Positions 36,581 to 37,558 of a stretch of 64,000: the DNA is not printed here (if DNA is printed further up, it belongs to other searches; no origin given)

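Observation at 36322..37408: SRA-domain protein coupled to a Nudix hydrolase: candidate modification-sensing two-gene module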

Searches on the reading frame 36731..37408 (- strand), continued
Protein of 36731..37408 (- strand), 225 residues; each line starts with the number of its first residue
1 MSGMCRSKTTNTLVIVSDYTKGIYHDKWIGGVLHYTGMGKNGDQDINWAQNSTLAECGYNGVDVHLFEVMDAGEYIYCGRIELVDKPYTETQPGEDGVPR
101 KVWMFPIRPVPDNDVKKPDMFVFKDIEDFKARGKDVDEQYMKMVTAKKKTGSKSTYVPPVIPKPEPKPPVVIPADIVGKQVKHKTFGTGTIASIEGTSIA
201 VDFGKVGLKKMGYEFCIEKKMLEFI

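Call 26: search_solved_structures(query=A1, max_evalue=1, show_alignments=4)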
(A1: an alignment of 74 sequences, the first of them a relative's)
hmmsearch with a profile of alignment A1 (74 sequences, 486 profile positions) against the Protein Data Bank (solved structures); distinct sequences matched with E-value up to 1: 16.
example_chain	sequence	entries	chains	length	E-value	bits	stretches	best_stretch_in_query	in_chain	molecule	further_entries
6ghc_A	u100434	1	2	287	1.3e-22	84.1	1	272-376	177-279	5-methylcytosine-specific restriction enzyme A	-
5zmm_A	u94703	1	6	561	3.5e-10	43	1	279-381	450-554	Uncharacterized protein McrA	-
9nvu_P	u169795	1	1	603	1.9e-05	27.4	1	303-443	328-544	OrufIscB-REC-swap 49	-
9k2z_A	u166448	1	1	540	0.0024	20.5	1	329-370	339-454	HfmIscB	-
11hr_A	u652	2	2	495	0.0062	19.1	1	287-379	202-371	IscB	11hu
7utn_D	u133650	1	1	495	0.0079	18.8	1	287-370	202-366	IscB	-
7xht_A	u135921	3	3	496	0.008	18.8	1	287-370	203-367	OgeuIscB | IscB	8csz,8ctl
9liq_A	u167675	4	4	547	0.0099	18.5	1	288-370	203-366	Iscb | Iscb+Twin-Strep-tag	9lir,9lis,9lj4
5mkw_A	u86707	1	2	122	0.012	18.2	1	296-368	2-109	DNA annealing helicase and endonuclease ZRANB3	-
6me0_C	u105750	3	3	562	0.05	16.1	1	308-367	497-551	Maturase reverse transcriptase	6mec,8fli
8ydb_J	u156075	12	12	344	0.1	15.1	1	333-362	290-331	Cas8f fusion with HNH | HNH endonuclease | a protein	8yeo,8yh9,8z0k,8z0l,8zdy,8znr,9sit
9sjn_A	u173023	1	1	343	0.1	15.1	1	333-362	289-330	Cas8f fusion with HNH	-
8w1p_G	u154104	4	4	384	0.12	14.9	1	333-362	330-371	Cas8 | Cas8f fusion with HNH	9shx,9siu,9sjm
11hx_A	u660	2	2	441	0.12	14.9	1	288-370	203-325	IscB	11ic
8fm1_A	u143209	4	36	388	0.45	13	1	294-362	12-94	SAVED domain-containing protein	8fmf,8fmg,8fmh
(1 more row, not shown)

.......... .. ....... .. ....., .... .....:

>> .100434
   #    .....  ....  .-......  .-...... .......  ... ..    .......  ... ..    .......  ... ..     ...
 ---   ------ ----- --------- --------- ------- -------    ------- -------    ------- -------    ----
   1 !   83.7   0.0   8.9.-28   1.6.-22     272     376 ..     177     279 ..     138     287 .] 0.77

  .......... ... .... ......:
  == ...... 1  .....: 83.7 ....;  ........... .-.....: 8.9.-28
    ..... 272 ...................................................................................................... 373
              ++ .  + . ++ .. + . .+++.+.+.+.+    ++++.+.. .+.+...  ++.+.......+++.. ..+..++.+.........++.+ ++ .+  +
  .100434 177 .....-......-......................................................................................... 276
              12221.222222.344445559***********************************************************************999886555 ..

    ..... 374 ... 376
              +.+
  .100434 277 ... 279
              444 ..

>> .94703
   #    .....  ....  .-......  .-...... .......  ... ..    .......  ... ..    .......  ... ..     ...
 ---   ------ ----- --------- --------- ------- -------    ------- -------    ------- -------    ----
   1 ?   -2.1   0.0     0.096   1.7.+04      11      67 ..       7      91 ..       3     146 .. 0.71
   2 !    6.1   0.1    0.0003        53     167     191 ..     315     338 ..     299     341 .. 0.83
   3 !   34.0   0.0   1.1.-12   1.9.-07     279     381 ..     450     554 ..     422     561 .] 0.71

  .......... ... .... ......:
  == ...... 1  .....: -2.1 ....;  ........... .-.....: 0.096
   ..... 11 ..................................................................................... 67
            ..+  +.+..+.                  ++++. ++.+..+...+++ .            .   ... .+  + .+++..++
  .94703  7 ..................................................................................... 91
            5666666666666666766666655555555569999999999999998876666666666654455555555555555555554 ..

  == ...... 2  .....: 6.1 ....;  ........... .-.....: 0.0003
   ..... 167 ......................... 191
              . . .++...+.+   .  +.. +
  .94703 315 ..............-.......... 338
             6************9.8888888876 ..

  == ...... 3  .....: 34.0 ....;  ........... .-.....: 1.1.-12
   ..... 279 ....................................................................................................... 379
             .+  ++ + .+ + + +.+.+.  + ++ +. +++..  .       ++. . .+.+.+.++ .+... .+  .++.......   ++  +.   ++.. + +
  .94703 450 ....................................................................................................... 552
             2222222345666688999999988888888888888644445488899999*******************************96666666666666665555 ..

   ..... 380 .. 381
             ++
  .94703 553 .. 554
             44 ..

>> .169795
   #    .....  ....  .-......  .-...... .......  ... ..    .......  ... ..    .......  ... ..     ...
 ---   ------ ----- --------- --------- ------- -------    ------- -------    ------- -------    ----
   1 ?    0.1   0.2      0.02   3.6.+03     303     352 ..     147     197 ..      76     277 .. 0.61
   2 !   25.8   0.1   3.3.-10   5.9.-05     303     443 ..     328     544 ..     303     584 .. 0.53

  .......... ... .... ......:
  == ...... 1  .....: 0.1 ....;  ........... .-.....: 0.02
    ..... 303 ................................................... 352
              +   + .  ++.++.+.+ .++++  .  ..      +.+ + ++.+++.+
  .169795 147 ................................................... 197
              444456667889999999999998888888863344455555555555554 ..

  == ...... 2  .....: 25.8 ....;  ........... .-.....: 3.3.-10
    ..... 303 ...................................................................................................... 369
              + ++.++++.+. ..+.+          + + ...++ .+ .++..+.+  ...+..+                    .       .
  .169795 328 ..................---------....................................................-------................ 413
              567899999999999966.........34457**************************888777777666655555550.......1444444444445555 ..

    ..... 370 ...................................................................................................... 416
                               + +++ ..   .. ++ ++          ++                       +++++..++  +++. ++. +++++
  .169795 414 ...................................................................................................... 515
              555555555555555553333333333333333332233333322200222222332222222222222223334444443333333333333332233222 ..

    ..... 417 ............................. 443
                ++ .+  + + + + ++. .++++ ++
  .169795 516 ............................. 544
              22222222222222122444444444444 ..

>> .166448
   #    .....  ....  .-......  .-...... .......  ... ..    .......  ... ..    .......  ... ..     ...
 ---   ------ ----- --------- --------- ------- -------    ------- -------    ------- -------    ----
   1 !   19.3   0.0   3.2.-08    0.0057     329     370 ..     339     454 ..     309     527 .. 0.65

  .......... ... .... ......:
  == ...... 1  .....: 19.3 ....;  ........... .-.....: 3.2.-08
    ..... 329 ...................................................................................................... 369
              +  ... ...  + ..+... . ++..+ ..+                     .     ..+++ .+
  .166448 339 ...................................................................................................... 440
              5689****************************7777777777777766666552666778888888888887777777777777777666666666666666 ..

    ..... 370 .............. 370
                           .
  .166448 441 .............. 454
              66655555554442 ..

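Call 37: predict_structure(alignment_id=A2)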
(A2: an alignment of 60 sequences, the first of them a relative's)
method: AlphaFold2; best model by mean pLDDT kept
length: 250 residues; sequences in the alignment: 60
mean_pLDDT: 90.6   pTM: 0.68
mean pLDDT of the five models: 90.6, 90.0, 89.7, 89.6, 88.3
residues with pLDDT >= 90: 185; 70-90: 49; 50-70: 10; < 50: 6
segments of 3 or more residues with pLDDT < 50: 180-185
pLDDT, mean of each block of 10 residues (from residue 1): 94 98 96 98 85 95 92 97 97 95 97 92 93 91 91 89 83 69 53 84 97 97 95 95 93
secondary structure, 60 per line:
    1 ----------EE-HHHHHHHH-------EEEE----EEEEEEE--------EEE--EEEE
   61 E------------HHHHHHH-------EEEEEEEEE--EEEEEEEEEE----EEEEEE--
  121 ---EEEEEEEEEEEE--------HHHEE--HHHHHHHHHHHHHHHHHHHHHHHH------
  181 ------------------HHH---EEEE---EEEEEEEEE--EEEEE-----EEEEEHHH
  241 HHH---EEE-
elements in order: H14-21 E29-32 E37-43 E52-54 E57-61 H74-80 E88-96 E99-108 E113-118 E124-135 H151-174 E205-208 E212-220 E223-227 E233-237 H238-243 E247-249

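Call 40: fold_search(model_id=the predicted structure, library=pdb)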
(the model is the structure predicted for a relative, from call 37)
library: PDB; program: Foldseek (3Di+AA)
matches with E <= 10: 641; with E <= 0.001: 39
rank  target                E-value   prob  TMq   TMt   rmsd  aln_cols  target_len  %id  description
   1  5zmn_A                2.1e-07  1.00  0.45  0.35   6.6       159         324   21  Sulfur binding domain and SRA domain of ScoMcrA complexed with phosphorothioated DNA (released 2018-09-26)
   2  5zmm_D                1.0e-06  1.00  0.44  0.24   6.6       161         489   20  Structure of the Type IV phosphorothioation-dependent restriction endonuclease ScoMcrA (released 2018-09-26)
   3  4qep_A                1.3e-06  1.00  0.41  0.24   4.5       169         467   15  crystal structure of KRYPTONITE in complex with mCHG DNA and SAH (released 2014-07-30)
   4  3q0b_X                1.3e-06  1.00  0.40  0.64   4.6       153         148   22  Crystal structure of SUVH5 SRA- fully methylated CG DNA complex in space group P42212 (released 2011-02-02)
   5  4qen_A                1.4e-06  1.00  0.41  0.23   5.0       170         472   16  crystal structure of KRYPTONITE in complex with mCHH DNA and SAH (released 2014-07-30)
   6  4ygi_A                1.4e-06  1.00  0.41  0.64   4.2       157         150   23  Crystal Structure of SUVH5 SRA bound to fully hydroxymethylated CG DNA (released 2016-02-17)
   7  5zmm_F                1.5e-06  1.00  0.44  0.25   5.0       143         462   22  Structure of the Type IV phosphorothioation-dependent restriction endonuclease ScoMcrA (released 2018-09-26)
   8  3q0c_A                1.7e-06  1.00  0.41  0.66   4.3       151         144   22  Crystal structure of SUVH5 SRA-fully methylated CG DNA complex in space group P6122 (released 2011-02-02)
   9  5zmm_B                2.7e-06  1.00  0.45  0.22   5.0       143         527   22  Structure of the Type IV phosphorothioation-dependent restriction endonuclease ScoMcrA (released 2018-09-26)
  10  3q0f_A                3.3e-06  1.00  0.41  0.65   4.6       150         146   23  Crystal structure of SUVH5 SRA- methylated CHH DNA complex (released 2011-02-02)
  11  3q0d_A                5.0e-06  1.00  0.43  0.69   3.9       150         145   24  Crystal structure of SUVH5 SRA- hemi methylated CG DNA complex (released 2011-02-23)
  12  5zmm_E                1.1e-05  1.00  0.43  0.23   8.5       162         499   20  Structure of the Type IV phosphorothioation-dependent restriction endonuclease ScoMcrA (released 2018-09-26)
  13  5zmm_C                1.2e-05  1.00  0.44  0.22   3.1       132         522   23  Structure of the Type IV phosphorothioation-dependent restriction endonuclease ScoMcrA (released 2018-09-26)
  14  5zmm_A                2.2e-05  1.00  0.45  0.22   3.1       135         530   24  Structure of the Type IV phosphorothioation-dependent restriction endonuclease ScoMcrA (released 2018-09-26)
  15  2zkg_D                2.7e-05  1.00  0.39  0.50   8.7       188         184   19  Crystal structure of unliganded SRA domain of mouse Np95 (released 2008-09-09)
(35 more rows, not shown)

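Call 44: find_related_loci(query=P0001, collection=viral_contigs, flank=8000)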
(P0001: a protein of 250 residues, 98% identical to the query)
Query P0001 (250 aa) in viral_contigs; peptide patterns used: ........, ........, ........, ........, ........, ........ (x = any residue, [..] = any of these).
4 stretches matched a pattern; 3 encode a relative of the query (tblastn E <= 1e-3); 3 distinct loci.
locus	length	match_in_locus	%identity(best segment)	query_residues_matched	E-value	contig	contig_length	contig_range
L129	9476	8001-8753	79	1-250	2e-136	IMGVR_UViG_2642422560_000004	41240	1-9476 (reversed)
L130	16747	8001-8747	72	2-250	1e-124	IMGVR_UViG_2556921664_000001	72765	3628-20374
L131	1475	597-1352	70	1-250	3e-127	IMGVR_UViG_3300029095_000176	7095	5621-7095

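Call 61: search_protein_families(library=padloc, proteins=[P0001, P0202, P0259], max_evalue=0.001)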
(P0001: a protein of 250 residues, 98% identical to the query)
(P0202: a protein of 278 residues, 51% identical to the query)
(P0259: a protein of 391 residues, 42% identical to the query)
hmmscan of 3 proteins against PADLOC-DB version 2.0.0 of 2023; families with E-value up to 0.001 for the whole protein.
P0001 (250 aa): 0 families

P0202 (278 aa): 1 family
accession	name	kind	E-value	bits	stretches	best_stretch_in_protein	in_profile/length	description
PDLC04899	PDC-S07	-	5.5e-51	169.8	1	1-126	3-129/135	-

P0259 (391 aa): 3 families
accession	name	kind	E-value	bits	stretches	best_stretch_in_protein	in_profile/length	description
PDLC03656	mREase_IV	-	6.9e-20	69.9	1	291-375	179-263/277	Type IV methyl-directed restriction enzyme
PDLC04899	PDC-S07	-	5.5e-16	56.4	1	4-114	24-131/135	-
PDLC03662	mREase_IV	-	1.2e-05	22.1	1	274-365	434-532/560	Type IV methyl-directed restriction enzyme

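Call 76: list_cluster_members(proteins=[P0202, P0259, P0001])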
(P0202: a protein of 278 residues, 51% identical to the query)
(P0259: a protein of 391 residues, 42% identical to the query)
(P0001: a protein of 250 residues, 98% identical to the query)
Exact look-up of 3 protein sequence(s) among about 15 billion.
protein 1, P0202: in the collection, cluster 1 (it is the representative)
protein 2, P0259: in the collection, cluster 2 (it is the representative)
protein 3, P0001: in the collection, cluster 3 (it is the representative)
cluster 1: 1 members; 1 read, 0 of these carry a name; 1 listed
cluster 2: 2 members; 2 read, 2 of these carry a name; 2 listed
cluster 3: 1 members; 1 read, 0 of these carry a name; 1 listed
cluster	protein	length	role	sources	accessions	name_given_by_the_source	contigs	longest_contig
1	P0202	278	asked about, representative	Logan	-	-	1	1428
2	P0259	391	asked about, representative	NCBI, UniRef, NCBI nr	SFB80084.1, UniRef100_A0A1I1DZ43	5-methylcytosine-specific restriction enzyme A [Marinospirillum celere] | 5-methylcytosine-specific restriction enzyme A n=1 Tax=Marinospirillum celere ...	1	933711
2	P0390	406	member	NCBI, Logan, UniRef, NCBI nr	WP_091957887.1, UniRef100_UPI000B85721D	NUDIX domain-containing protein [Marinospirillum celere] | NUDIX domain-containing protein n=1 Tax=Marinospirillum celere TaxID=1122252 ...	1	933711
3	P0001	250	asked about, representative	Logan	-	-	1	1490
